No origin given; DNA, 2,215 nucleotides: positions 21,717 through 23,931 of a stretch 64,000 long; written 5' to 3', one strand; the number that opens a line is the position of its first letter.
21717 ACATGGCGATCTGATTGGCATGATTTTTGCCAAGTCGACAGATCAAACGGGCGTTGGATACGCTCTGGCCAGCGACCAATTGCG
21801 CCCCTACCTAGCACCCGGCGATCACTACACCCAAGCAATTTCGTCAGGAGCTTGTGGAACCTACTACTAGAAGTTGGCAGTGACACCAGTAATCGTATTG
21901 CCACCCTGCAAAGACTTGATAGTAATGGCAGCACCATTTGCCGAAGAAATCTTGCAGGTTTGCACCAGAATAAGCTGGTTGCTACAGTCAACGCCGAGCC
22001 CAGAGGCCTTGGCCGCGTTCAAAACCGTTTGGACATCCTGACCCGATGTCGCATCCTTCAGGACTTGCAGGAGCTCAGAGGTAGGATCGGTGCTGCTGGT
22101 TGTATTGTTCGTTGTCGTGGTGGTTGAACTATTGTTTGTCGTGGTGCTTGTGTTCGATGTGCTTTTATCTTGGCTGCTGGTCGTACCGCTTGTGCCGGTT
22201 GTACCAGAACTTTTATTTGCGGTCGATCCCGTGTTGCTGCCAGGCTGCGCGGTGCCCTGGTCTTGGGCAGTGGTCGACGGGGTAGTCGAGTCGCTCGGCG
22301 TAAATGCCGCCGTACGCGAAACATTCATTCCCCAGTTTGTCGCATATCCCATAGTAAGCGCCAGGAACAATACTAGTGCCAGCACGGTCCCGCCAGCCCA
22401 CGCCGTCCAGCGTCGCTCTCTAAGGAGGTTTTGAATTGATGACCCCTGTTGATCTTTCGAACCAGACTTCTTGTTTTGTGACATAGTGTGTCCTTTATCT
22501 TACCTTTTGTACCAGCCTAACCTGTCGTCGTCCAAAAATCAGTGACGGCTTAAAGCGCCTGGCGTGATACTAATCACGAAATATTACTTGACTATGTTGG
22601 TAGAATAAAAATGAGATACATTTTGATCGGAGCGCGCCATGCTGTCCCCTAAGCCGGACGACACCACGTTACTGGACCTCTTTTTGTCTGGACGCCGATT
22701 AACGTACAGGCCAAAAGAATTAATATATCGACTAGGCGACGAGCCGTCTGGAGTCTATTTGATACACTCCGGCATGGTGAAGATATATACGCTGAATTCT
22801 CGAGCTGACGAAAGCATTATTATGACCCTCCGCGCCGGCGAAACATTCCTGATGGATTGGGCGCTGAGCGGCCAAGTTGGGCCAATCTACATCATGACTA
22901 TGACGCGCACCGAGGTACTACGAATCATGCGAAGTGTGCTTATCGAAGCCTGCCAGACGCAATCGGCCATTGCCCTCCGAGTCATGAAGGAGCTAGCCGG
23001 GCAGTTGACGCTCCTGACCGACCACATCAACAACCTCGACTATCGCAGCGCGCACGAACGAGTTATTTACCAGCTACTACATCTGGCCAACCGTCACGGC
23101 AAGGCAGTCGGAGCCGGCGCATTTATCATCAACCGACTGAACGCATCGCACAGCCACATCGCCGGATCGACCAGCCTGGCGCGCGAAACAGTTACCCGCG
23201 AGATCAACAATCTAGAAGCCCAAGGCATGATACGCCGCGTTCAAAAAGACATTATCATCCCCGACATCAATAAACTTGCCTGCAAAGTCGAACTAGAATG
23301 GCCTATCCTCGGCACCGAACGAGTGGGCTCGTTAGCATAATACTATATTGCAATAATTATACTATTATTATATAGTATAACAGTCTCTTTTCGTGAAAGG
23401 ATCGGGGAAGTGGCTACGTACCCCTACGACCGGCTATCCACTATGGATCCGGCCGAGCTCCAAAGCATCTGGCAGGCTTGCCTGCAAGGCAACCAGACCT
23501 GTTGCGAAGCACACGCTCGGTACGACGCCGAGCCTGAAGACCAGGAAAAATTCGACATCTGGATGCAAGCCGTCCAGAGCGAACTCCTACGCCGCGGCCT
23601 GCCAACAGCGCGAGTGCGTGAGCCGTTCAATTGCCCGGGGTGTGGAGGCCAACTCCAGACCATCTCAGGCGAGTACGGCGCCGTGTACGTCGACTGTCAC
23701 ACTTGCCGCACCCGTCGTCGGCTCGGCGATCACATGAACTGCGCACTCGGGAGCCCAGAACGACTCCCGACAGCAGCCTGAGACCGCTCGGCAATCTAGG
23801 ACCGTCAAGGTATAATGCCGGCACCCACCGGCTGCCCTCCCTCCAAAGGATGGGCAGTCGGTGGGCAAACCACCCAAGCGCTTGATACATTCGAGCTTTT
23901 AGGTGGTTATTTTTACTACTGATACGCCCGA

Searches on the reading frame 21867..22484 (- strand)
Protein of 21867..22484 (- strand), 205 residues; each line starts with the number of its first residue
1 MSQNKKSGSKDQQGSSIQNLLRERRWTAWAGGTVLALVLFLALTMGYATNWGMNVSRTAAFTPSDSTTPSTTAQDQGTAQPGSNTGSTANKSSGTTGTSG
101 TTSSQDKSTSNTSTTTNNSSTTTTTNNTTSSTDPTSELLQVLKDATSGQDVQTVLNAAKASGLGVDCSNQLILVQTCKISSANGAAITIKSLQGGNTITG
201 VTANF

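Call 12: search_protein_families(library=pfam, proteins=[window:21867-22484:-], max_evalue=0.1)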
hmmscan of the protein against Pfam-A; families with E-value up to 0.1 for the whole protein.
window:21867-22484:- (205 aa): 1 family
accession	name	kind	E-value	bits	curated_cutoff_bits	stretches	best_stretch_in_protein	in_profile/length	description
PF22251.1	PFF1_TM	-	0.017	15.1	32.3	1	37-149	105-215/300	Vacuolar membrane protease, transmembrane domain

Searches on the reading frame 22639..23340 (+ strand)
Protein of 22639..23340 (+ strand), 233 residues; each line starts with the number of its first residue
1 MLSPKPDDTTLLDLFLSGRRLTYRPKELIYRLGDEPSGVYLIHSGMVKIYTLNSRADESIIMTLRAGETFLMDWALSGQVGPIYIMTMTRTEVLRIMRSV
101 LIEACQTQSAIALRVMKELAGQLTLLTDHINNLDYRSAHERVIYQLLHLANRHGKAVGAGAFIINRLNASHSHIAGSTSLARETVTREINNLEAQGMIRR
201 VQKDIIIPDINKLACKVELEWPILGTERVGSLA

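Call 12: search_protein_families(library=pfam, proteins=[window:22639-23340:+], max_evalue=0.1)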
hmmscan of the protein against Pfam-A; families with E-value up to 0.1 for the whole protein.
window:22639-23340:+ (233 aa): 6 families
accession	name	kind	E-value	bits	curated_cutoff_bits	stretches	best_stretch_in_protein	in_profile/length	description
PF00027.35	cNMP_binding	-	2e-13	50.5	27.5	1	22-107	3-88/89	Cyclic nucleotide-binding domain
PF13545.12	HTH_Crp_2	-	2.1e-13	50.4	27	1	140-214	1-68/70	Crp-like helix-turn-helix domain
PF01047.28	MarR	-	0.0052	17.1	24.6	1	169-203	18-52/59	MarR family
PF25213.1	HVO_A0261_N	-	0.012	15.9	35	1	169-203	25-59/86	HVO_A0261 N-terminal domain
PF00325.26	Crp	-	0.016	15.4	21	1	173-198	7-32/32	Bacterial regulatory proteins, crp family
PF12802.13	MarR_2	-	0.061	13.9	27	0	173-201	25-53/61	MarR family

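Call 30: find_homologous_proteins(query=window:22639-23340:+)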
Query window:22639-23340:+ (233 aa): 21 proteins with E <= 0.001 among 338 candidates.
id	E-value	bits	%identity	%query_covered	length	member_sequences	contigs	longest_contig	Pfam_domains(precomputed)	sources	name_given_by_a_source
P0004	2.9e-147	506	100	100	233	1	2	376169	PF13545.13,PF00027.36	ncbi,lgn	-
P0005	9.9e-90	318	65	95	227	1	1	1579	PF13545.13,PF00027.36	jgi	jgi:CRP/FNR family transcriptional regulator, cyclic AMP receptor protein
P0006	3.5e-65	238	53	94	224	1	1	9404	PF13545.13,PF00027.36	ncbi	-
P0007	5.7e-64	234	51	96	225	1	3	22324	PF13545.13,PF00027.36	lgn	-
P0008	2.0e-60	222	48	94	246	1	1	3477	PF13545.13,PF00027.36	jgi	jgi:CRP/FNR family cyclic AMP-dependent transcriptional regulator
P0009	2.2e-53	199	47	91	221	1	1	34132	PF13545.13,PF00027.36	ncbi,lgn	-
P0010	5.6e-20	90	33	86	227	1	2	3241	PF13545.13,PF00027.36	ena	-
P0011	1.8e-16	78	30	79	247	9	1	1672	PF13545.13,PF00027.36,PF00325.27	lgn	-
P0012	5.3e-15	74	30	88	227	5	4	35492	PF13545.13,PF00027.36,PF00325.27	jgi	jgi:CRP/FNR family cyclic AMP-dependent transcriptional regulator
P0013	6.6e-15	73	30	83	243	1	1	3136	PF13545.13,PF00027.36,PF00325.27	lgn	-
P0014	7.6e-13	67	29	79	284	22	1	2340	PF13545.13,PF00027.36,PF00325.27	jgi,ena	-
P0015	1.0e-11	63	29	88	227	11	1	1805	PF13545.13,PF00027.36,PF00325.27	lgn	-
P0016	1.7e-11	62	27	88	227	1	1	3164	PF13545.13,PF00027.36,PF00325.27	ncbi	-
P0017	3.4e-11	61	29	77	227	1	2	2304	PF13545.13,PF00027.36,PF00325.27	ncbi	-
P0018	1.0e-10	60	27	88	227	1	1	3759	PF13545.13,PF00027.36,PF00325.27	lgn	-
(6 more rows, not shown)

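Call 33: find_encoding_contigs(protein=P0006, flank=10000, max_places=4)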
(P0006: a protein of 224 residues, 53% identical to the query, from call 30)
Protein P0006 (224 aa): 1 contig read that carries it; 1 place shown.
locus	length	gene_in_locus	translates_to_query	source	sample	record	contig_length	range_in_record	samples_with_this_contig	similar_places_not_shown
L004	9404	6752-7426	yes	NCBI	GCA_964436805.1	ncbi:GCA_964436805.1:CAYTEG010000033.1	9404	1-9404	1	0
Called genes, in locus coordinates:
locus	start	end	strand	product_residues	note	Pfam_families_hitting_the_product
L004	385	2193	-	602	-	PF00989:PAS, PF08448:PAS_4, PF12860:PAS_7, PF13188:PAS_8 (weak), PF13426:PAS_9, PF00512:HisKA, PF02518:HATPase_c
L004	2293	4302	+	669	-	-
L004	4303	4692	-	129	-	-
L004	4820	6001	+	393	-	PF02674:Colicin_V (weak), PF00089:Trypsin, PF13365:Trypsin_2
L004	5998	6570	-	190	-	-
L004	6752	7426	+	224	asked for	PF00027:cNMP_binding, PF13545:HTH_Crp_2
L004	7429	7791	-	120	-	PF13473:Cupredoxin_1, PF00127:Copper-bind (weak)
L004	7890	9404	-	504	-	?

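Call 34: find_encoding_contigs(protein=P0007, flank=10000, max_places=4)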
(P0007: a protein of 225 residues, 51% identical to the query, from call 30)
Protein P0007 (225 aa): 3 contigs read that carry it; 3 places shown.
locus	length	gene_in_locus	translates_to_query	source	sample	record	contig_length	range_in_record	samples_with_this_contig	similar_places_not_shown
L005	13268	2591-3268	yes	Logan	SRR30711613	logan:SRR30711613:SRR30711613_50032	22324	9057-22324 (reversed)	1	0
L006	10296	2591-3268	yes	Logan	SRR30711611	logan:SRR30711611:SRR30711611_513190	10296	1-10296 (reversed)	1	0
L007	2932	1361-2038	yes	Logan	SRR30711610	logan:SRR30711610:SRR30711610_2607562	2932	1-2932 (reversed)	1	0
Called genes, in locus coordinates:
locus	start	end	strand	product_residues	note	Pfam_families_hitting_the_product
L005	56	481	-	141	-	-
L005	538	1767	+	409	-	PF02674:Colicin_V, PF00089:Trypsin, PF13365:Trypsin_2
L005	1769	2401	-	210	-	-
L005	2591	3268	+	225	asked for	PF00027:cNMP_binding, PF13545:HTH_Crp_2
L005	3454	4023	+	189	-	-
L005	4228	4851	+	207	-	PF03819:MazG (weak)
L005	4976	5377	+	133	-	-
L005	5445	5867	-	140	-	PF08327:AHSA1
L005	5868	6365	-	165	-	PF10604:Polyketide_cyc2, PF08327:AHSA1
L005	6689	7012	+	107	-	PF12840:HTH_20, PF01022:HTH_5, PF12802:MarR_2 (faint)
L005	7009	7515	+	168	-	PF10604:Polyketide_cyc2, PF08327:AHSA1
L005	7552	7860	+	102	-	-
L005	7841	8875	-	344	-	PF00248:Aldo_ket_red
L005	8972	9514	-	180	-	-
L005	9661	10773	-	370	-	PF00293:NUDIX, PF14815:NUDIX_4 (weak)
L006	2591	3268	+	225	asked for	PF00027:cNMP_binding, PF13545:HTH_Crp_2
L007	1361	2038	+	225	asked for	PF00027:cNMP_binding, PF13545:HTH_Crp_2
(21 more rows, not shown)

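Call 35: find_encoding_contigs(protein=P0005, flank=10000, max_places=4)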
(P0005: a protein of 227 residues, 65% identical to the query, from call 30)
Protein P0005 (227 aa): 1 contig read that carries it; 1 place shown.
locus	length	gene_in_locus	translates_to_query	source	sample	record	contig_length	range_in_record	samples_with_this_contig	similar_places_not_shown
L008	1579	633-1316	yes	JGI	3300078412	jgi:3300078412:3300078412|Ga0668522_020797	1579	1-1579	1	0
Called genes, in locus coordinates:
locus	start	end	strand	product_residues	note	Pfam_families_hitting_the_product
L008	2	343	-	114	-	?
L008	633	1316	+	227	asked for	PF00027:cNMP_binding, PF13545:HTH_Crp_2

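Call 89: find_encoding_contigs(protein=P0009, flank=10000, max_places=4)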
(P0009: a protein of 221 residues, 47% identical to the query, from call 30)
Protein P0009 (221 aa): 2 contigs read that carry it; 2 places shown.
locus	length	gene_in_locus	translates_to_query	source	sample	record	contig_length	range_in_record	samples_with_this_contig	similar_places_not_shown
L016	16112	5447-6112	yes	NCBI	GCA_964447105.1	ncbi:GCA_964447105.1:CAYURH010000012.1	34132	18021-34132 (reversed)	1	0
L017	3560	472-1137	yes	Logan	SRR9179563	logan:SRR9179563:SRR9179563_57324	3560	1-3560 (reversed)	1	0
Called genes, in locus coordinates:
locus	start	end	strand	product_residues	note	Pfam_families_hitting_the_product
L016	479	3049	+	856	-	-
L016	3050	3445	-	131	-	-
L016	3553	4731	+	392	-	PF02674:Colicin_V, PF00089:Trypsin, PF13365:Trypsin_2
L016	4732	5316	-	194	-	-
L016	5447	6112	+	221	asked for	PF00027:cNMP_binding, PF13545:HTH_Crp_2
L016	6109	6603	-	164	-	-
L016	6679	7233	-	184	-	-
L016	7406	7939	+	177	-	-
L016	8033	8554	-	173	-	PF00149:Metallophos, PF12850:Metallophos_2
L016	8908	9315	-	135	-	PF18451:CdiA_C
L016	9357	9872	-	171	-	PF00293:NUDIX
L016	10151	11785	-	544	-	PF01565:FAD_binding_4, PF02913:FAD-oxidase_C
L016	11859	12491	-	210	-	-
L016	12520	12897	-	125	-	-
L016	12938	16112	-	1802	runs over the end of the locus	PF00041:fn3, PF17957:Big_7, PF13385:Laminin_G_3, PF17957:Big_7, PF07995:GSDH, PF00801:PKD, PF18911:PKD_4, PF13385:Laminin_G_3, +4 more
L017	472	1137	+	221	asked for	PF00027:cNMP_binding, PF13545:HTH_Crp_2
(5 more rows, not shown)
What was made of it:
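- The locus downstream of the Crp-family gene differs in every relative examined (calls 33, 34, 89).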

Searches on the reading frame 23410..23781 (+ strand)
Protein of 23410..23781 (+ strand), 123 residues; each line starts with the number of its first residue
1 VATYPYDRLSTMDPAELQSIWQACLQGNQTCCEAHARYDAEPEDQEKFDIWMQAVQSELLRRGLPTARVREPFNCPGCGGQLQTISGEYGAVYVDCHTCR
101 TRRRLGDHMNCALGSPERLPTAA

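Call 12: search_protein_families(library=pfam, proteins=[window:23410-23781:+], max_evalue=0.1)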
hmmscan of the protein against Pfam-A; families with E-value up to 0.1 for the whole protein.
window:23410-23781:+ (123 aa): 1 family
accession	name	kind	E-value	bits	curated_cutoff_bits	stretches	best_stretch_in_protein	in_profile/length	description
PF01396.24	Zn_ribbon_Top1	-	0.0095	16.2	32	1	74-104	3-35/39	Topoisomerase DNA binding C4 zinc finger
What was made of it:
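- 23410..23781 (+): ORF-A, 123 aa, C-terminal CxxC...CxxC zinc-ribbon-like protein; orphan. Weak Zn_ribbon_Top1 hit, E 0.0095 (call 12).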

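Call 21: find_homologous_proteins(query=window:23410-23781:+)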
Query window:23410-23781:+ (123 aa): 1 proteins with E <= 0.001 among 20 candidates.
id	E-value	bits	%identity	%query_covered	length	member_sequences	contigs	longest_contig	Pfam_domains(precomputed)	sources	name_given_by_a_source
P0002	1.4e-81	289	100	100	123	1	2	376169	-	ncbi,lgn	-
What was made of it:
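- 23410..23781 (+): Only a self hit in 5.8 billion proteins (call 21).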

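Call 79: search_protein_families(library=phrogs, proteins=[window:23410-23781:+], max_evalue=0.1)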
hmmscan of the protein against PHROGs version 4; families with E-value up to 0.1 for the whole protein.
window:23410-23781:+ (123 aa): 2 families
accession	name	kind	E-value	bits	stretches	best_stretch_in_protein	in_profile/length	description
phrog_1568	-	DNA, RNA and nucleotide metabolism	0.0045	17.6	1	63-102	132-169/264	DNA binding protein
phrog_3786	-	unknown function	0.019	16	1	63-93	28-55/86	-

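Call 80: search_protein_families(library=padloc, proteins=[window:23410-23781:+], max_evalue=0.1)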
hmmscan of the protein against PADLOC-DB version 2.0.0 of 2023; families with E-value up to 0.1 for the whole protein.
window:23410-23781:+ (123 aa): 0 families

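Call 81: search_protein_families(library=ncbifam, proteins=[window:23410-23781:+], max_evalue=0.01)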
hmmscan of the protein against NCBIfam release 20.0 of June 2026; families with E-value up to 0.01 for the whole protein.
window:23410-23781:+ (123 aa): 1 family
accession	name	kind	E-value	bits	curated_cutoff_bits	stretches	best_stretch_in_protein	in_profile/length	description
NF011482.0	PRK14892.1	equivalog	0.0071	16.2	109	0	68-102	17-51/101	putative transcription elongation factor Elf1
